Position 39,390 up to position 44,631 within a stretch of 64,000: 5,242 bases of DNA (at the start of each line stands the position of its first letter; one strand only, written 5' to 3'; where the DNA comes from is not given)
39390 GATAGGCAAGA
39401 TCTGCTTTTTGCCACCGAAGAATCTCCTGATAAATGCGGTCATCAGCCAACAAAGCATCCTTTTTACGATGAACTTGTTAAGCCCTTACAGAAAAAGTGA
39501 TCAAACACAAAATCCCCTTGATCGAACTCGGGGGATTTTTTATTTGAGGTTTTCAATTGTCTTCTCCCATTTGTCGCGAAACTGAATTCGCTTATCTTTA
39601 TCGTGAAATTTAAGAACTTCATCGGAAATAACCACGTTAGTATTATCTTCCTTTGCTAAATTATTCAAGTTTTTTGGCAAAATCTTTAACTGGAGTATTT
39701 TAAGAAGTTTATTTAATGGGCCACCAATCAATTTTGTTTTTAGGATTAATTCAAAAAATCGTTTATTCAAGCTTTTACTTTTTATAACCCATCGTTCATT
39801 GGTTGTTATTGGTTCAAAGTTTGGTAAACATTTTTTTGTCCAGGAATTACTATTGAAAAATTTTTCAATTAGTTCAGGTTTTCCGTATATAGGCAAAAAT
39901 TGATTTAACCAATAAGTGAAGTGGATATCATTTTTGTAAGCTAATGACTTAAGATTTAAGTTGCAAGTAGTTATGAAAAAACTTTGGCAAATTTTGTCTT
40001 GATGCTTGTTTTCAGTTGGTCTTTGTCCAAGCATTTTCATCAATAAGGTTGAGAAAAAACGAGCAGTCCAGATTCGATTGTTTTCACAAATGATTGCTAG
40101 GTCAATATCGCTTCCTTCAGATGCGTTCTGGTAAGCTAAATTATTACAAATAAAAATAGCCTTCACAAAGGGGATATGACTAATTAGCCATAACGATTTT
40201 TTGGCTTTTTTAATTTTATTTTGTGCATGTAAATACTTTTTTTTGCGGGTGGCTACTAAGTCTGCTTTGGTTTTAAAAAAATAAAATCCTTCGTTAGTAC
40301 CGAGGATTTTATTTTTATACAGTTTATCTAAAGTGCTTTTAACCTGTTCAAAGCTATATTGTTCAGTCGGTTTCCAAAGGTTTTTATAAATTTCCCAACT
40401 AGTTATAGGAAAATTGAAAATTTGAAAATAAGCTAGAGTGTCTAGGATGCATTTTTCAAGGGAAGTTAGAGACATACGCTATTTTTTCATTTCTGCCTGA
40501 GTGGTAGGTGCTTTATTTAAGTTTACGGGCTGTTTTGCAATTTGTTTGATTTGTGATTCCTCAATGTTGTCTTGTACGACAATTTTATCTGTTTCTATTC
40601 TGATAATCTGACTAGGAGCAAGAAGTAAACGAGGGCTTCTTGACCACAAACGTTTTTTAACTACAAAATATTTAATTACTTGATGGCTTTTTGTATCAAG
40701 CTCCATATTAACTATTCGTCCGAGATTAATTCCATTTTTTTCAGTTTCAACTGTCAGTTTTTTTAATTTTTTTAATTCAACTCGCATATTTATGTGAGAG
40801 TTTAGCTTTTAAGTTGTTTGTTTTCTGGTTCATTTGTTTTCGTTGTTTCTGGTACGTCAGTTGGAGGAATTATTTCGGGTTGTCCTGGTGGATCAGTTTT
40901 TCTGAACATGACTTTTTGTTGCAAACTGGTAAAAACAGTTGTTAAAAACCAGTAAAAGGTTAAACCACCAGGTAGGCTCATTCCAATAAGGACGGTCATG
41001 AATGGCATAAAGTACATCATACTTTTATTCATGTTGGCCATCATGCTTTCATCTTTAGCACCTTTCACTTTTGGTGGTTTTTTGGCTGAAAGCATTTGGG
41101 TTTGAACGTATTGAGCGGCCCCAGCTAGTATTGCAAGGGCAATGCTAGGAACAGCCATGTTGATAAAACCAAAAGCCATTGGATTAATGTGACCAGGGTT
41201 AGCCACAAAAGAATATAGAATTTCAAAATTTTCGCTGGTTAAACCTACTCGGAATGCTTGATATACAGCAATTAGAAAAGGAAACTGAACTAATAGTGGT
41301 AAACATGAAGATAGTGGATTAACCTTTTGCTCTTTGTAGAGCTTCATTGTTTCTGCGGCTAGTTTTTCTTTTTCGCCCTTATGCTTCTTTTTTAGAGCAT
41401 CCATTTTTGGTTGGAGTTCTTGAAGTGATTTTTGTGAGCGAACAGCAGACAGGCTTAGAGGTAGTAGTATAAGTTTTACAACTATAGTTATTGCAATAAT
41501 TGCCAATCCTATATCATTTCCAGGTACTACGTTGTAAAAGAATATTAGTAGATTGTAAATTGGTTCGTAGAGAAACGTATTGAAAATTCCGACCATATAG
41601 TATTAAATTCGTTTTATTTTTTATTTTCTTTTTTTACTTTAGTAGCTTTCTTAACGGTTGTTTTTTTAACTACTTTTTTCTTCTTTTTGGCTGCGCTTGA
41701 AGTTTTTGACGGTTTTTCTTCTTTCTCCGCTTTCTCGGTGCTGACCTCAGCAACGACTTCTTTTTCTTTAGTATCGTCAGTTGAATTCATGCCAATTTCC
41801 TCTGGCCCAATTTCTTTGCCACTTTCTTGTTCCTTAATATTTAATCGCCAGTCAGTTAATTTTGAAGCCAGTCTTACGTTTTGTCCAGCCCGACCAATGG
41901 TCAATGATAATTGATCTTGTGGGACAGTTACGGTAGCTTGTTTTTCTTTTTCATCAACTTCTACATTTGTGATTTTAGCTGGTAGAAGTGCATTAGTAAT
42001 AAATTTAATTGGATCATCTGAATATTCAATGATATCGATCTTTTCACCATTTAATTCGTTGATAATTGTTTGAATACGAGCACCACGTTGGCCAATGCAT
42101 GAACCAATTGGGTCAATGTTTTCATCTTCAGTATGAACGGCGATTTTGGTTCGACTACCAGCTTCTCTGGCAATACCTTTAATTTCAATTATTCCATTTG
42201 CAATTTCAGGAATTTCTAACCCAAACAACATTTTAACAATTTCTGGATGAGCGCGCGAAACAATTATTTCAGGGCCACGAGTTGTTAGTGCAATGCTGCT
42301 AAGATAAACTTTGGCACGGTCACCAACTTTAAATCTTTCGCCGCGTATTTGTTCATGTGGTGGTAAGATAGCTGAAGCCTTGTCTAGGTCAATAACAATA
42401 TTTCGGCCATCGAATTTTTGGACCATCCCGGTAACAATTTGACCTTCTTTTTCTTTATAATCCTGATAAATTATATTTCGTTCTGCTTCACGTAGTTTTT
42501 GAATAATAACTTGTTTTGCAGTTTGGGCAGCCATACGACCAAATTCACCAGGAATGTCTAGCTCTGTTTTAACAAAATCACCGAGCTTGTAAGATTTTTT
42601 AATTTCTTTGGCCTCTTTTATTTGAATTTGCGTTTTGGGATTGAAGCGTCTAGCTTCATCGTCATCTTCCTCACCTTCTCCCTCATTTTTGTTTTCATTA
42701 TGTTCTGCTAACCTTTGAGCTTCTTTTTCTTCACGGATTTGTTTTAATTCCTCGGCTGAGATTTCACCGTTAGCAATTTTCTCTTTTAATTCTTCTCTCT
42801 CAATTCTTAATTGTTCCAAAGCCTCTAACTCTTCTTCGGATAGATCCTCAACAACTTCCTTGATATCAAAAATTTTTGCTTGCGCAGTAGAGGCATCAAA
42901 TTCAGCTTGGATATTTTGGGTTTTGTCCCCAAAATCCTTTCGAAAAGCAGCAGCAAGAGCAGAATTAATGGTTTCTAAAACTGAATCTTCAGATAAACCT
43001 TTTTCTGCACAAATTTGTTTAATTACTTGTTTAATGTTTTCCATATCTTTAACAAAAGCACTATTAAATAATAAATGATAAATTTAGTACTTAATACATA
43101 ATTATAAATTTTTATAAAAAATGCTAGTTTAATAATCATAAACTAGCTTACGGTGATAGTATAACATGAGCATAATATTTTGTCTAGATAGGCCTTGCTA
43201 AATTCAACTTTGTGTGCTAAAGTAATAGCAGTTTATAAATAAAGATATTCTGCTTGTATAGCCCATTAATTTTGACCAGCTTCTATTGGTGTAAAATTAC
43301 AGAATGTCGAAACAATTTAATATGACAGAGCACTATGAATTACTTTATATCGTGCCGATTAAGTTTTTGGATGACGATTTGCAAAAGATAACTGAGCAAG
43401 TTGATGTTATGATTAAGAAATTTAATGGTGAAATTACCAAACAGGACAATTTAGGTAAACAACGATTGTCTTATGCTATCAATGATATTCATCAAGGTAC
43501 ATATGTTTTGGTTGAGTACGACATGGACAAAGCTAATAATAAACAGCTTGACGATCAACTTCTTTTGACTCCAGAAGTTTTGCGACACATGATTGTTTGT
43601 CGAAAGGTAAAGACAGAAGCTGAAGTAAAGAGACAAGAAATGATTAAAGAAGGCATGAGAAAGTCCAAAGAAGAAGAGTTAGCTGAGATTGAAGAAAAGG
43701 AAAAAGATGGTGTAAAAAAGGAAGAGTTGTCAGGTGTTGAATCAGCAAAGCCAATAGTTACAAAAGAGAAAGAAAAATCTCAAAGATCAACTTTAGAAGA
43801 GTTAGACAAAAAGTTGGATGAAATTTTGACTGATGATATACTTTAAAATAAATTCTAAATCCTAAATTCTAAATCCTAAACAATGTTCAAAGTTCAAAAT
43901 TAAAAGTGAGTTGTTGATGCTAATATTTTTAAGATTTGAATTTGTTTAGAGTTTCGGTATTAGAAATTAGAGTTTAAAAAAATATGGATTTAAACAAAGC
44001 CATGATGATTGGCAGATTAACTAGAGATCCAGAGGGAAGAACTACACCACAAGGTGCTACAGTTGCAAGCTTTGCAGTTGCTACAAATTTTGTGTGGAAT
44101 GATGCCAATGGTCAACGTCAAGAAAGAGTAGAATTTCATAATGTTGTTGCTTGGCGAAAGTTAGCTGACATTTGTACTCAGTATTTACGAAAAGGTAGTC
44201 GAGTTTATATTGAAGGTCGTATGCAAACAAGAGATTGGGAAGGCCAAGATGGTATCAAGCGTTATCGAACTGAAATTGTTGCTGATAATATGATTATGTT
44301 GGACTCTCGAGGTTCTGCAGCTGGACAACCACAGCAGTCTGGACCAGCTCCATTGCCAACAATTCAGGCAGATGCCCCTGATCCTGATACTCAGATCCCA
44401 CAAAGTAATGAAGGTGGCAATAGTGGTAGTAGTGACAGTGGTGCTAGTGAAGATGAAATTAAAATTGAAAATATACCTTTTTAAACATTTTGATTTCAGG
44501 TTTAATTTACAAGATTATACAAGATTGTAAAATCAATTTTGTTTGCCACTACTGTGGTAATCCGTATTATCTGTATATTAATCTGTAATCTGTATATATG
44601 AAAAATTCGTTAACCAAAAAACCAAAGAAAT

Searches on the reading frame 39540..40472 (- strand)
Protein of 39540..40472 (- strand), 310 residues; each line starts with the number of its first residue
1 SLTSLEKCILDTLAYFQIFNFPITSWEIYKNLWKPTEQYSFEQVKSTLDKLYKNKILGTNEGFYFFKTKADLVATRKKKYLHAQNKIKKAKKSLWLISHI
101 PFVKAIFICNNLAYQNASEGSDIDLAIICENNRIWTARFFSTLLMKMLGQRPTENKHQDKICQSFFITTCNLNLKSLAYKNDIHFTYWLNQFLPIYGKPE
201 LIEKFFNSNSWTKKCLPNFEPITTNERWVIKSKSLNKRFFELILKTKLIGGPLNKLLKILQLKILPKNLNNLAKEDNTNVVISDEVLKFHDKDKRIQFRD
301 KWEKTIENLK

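Call 75: search_protein_families(library=pfam, proteins=[window:39540-40472:-], max_evalue=0.1)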
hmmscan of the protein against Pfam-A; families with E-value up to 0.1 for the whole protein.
window:39540-40472:- (310 aa): 1 family
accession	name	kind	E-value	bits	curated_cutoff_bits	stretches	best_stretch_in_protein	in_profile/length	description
PF18765.7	Polbeta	-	0.01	16.4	26.9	1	112-137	22-47/93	Polymerase beta, Nucleotidyltransferase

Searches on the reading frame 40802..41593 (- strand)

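Call 75: search_protein_families(library=pfam, proteins=[window:40802-41593:-], max_evalue=0.1)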
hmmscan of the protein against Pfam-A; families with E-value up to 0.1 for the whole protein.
window:40802-41593:- (263 aa): 2 families
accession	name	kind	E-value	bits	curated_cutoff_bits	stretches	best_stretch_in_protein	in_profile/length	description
PF02096.25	60KD_IMP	-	1.7e-48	165.1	35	1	29-229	2-161/163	60Kd inner membrane protein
PF15048.11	OSTbeta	-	0.033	14.7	27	1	30-80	39-89/122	Organic solute transporter subunit beta protein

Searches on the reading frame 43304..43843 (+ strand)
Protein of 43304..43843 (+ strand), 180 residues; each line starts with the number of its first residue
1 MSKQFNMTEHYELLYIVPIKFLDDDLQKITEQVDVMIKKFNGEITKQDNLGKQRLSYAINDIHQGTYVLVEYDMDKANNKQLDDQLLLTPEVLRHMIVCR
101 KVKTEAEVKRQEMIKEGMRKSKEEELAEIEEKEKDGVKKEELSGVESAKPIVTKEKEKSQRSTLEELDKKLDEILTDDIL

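Call 75: search_protein_families(library=pfam, proteins=[window:43304-43843:+], max_evalue=0.1)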
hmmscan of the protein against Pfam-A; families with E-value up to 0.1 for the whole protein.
window:43304-43843:+ (180 aa): 1 family
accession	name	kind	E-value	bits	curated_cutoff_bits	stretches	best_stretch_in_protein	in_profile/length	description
PF01250.22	Ribosomal_S6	-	1.5e-21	76.8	27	1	10-98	1-89/90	Ribosomal protein S6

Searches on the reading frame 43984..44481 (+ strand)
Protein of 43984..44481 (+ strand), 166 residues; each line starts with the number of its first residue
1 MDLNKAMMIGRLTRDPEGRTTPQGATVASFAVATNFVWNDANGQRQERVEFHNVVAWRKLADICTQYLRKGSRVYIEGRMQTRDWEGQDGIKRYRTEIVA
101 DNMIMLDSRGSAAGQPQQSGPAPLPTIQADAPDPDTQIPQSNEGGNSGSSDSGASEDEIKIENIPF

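Call 75: search_protein_families(library=pfam, proteins=[window:43984-44481:+], max_evalue=0.1)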
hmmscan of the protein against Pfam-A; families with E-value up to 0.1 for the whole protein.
window:43984-44481:+ (166 aa): 2 families
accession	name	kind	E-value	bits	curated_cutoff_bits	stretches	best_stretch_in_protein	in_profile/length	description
PF00436.31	SSB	-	4.2e-38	130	26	1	3-106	1-104/104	Single-strand binding protein family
PF01336.31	tRNA_anti-codon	-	0.017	15.5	27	1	53-104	30-73/75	OB-fold nucleic acid binding domain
